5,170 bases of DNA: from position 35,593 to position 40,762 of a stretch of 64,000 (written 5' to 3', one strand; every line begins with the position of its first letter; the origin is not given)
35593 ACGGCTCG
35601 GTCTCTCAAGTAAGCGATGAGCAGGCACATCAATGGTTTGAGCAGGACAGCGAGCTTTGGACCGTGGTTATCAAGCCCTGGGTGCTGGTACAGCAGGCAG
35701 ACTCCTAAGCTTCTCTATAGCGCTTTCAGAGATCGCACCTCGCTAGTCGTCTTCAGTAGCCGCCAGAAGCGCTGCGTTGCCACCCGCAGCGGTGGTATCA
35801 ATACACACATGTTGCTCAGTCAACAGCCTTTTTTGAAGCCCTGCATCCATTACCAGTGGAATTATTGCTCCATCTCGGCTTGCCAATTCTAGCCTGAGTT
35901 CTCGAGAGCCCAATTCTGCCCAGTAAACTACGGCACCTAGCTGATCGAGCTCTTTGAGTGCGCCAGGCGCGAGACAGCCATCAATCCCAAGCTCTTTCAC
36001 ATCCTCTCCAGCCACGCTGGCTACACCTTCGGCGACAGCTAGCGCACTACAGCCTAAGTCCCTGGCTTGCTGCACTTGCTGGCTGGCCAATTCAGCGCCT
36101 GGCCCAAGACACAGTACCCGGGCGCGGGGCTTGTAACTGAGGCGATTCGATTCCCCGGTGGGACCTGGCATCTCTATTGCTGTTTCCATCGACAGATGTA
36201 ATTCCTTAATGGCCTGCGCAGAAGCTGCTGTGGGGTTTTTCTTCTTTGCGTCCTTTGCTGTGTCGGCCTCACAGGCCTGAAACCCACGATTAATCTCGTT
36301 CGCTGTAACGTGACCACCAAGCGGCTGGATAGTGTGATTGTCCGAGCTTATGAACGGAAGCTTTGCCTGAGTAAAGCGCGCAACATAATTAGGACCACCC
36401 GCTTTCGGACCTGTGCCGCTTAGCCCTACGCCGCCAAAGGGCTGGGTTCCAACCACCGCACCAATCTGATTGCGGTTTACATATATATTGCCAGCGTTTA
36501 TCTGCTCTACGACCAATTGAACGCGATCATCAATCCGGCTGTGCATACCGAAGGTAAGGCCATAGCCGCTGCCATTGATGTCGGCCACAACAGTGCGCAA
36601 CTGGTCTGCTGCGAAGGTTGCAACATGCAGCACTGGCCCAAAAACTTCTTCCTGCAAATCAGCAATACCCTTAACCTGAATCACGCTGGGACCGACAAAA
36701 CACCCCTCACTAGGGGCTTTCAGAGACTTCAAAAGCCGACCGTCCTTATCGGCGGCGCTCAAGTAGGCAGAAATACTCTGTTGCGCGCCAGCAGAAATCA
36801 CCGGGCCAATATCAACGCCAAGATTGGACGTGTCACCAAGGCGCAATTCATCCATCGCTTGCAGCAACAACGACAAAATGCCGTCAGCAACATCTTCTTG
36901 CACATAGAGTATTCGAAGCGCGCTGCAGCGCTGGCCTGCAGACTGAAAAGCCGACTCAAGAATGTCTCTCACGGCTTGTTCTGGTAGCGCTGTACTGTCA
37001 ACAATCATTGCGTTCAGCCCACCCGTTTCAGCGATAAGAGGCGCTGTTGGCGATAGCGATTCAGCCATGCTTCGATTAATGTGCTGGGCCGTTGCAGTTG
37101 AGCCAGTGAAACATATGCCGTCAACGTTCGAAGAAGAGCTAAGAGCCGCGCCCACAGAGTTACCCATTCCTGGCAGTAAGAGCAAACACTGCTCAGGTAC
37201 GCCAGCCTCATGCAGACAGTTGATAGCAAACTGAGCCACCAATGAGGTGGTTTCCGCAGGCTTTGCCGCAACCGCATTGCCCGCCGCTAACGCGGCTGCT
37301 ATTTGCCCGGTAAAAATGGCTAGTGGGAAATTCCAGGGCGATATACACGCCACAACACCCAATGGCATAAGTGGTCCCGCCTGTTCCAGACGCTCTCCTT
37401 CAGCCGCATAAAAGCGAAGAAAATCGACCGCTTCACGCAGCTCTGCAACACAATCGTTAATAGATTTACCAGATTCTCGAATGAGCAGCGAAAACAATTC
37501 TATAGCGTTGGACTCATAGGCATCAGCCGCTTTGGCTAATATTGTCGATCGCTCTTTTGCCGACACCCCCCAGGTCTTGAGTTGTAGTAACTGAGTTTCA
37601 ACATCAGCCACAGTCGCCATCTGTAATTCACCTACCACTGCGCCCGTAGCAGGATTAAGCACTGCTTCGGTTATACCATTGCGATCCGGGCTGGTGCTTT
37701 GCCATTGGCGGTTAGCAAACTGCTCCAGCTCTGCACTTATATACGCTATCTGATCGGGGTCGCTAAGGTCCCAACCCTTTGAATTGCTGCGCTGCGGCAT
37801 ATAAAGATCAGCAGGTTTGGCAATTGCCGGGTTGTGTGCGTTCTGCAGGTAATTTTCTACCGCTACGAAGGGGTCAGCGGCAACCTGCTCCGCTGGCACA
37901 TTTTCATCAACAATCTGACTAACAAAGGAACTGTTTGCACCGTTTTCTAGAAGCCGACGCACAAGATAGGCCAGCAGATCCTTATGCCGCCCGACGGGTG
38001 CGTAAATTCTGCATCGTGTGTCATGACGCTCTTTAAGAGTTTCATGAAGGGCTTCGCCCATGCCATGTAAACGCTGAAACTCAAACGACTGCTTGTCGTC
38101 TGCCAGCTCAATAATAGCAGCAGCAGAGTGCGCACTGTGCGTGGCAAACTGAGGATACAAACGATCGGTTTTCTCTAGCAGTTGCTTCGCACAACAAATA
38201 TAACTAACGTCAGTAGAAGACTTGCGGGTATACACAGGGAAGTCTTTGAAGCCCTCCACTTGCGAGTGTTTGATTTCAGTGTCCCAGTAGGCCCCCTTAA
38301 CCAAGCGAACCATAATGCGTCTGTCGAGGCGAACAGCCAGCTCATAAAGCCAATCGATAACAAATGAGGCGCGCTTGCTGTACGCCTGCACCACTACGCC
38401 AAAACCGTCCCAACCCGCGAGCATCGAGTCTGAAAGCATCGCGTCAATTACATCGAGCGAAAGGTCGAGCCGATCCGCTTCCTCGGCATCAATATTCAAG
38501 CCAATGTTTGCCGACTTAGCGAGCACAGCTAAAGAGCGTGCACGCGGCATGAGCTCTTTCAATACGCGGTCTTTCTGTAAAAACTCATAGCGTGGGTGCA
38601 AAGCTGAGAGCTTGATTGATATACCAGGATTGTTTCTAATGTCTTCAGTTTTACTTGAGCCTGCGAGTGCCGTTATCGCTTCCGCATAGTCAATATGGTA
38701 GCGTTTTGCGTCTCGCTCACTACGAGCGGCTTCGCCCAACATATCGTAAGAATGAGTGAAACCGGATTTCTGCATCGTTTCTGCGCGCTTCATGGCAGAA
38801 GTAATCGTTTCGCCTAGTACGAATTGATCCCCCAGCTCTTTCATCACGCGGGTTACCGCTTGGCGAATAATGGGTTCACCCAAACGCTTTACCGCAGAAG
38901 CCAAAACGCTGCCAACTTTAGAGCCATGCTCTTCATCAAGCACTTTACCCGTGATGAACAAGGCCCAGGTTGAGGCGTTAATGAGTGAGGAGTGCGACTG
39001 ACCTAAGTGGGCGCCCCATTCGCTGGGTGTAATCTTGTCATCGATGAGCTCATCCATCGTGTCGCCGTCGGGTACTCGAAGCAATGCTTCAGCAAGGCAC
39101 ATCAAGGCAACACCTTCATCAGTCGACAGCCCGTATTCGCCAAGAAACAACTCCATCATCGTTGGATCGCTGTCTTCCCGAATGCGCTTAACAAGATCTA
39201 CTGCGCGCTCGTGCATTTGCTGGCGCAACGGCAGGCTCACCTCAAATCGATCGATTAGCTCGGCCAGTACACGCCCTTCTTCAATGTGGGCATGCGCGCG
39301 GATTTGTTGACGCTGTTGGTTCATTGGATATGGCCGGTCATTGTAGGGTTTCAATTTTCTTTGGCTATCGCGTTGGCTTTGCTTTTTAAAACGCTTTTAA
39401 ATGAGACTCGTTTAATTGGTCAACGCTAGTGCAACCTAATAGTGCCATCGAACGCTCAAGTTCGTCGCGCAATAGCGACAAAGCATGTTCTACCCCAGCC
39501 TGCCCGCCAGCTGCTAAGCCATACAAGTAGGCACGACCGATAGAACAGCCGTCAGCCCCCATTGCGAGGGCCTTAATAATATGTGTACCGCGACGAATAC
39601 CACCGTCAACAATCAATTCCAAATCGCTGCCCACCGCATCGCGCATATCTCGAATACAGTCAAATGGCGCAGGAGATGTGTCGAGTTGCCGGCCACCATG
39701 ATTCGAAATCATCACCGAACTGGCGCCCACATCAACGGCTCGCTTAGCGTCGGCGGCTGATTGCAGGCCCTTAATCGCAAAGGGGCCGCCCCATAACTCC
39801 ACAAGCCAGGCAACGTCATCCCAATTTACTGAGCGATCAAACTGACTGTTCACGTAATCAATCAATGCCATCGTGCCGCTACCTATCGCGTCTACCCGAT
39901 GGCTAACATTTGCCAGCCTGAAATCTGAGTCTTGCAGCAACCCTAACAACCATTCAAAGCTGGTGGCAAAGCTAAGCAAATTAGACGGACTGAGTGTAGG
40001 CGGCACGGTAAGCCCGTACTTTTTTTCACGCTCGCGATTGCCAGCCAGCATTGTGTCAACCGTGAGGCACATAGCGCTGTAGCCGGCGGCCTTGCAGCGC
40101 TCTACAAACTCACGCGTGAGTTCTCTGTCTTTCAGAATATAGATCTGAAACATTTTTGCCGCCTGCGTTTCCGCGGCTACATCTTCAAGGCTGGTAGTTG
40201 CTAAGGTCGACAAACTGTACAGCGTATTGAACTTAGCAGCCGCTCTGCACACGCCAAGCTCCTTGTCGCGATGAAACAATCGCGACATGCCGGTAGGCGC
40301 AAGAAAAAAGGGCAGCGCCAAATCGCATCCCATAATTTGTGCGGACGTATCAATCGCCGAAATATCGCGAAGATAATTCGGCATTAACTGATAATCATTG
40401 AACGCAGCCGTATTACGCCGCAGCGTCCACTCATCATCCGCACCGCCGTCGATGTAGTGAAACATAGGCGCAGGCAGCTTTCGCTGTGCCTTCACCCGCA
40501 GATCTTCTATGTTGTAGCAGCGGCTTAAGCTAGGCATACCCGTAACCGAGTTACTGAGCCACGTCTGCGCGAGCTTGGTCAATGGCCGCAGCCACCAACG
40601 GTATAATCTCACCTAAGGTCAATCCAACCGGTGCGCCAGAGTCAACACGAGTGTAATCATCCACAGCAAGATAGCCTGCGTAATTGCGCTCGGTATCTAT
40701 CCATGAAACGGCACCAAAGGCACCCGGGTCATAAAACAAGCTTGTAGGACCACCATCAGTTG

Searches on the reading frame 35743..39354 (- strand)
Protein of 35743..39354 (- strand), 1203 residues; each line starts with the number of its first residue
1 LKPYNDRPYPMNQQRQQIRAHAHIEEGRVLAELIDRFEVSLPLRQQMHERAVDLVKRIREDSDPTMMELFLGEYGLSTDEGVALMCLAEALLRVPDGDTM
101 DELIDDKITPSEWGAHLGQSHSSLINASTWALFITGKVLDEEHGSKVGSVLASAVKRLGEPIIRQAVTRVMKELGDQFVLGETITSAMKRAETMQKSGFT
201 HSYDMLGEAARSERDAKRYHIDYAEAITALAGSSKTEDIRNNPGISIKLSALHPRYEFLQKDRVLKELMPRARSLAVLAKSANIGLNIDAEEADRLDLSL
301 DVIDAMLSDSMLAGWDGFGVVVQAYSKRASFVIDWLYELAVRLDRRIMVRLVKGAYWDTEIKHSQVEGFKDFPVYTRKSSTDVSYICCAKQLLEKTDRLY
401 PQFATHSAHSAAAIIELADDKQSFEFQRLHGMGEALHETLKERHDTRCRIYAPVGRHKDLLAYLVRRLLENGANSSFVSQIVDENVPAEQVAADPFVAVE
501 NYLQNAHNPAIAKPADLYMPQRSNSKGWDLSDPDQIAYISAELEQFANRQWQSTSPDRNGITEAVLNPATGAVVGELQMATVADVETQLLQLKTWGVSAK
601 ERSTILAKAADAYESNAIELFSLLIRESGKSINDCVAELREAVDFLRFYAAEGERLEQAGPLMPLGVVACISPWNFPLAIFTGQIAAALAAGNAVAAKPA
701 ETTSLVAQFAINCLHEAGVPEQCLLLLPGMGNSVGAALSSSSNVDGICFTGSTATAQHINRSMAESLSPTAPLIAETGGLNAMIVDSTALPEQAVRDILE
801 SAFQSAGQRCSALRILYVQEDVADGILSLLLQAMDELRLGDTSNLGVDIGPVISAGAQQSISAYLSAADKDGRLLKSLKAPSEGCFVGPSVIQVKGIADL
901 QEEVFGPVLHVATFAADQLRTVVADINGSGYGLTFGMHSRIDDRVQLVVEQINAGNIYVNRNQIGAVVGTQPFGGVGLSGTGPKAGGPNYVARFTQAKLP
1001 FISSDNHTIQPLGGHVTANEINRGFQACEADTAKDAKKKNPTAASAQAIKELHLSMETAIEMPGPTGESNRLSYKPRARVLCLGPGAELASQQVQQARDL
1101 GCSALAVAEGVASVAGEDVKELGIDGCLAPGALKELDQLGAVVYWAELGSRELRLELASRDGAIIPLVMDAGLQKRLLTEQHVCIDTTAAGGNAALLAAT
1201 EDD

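Call 66: search_protein_families(library=pfam, proteins=[window:35743-39354:-], max_evalue=0.001)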
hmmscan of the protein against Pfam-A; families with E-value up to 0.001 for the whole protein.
window:35743-39354:- (1203 aa): 4 families
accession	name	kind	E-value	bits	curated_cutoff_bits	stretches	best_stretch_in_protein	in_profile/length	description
PF00171.27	Aldedh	-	2.2e-102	343.4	23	1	563-998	9-459/461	Aldehyde dehydrogenase family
PF01619.24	Pro_dh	-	5.4e-101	338.2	27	1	187-480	1-278/278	Proline dehydrogenase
PF14850.11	Pro_dh-DNA_bdg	-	1.1e-40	139.1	27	1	66-178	1-112/112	DNA-binding domain of Proline dehydrogenase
PF18327.6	PRODH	-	0.00023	21.8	26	1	15-59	4-48/48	Proline utilization A proline dehydrogenase N-terminal domain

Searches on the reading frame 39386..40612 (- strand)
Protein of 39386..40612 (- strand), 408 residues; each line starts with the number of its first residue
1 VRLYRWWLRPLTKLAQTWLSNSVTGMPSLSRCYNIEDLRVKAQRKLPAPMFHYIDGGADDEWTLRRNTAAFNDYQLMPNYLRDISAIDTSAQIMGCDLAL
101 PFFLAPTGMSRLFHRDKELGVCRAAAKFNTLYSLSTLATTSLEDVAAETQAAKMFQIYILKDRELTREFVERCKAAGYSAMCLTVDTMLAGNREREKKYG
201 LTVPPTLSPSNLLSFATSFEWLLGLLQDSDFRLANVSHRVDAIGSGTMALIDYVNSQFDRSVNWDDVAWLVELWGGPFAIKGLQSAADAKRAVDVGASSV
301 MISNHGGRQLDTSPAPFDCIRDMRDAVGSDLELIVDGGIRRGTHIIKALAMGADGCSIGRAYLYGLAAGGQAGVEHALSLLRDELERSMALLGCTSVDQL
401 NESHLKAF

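Call 66: search_protein_families(library=pfam, proteins=[window:39386-40612:-], max_evalue=0.001)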
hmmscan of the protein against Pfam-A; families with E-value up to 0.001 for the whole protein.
window:39386-40612:- (408 aa): 4 families
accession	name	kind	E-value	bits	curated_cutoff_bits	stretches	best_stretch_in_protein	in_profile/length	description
PF01070.24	FMN_dh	-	6.8e-136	453.3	24.9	1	42-406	1-349/350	FMN-dependent dehydrogenase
PF01645.23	Glu_synthase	-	3.2e-05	23.7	20.4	1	325-364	270-309/369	Conserved region in glutamate synthase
PF00478.31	IMPDH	-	6.3e-05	22.6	25.6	1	328-361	205-238/345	IMP dehydrogenase / GMP reductase domain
PF03060.21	NMO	-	0.00068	19.6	28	1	278-365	138-228/331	Nitronate monooxygenase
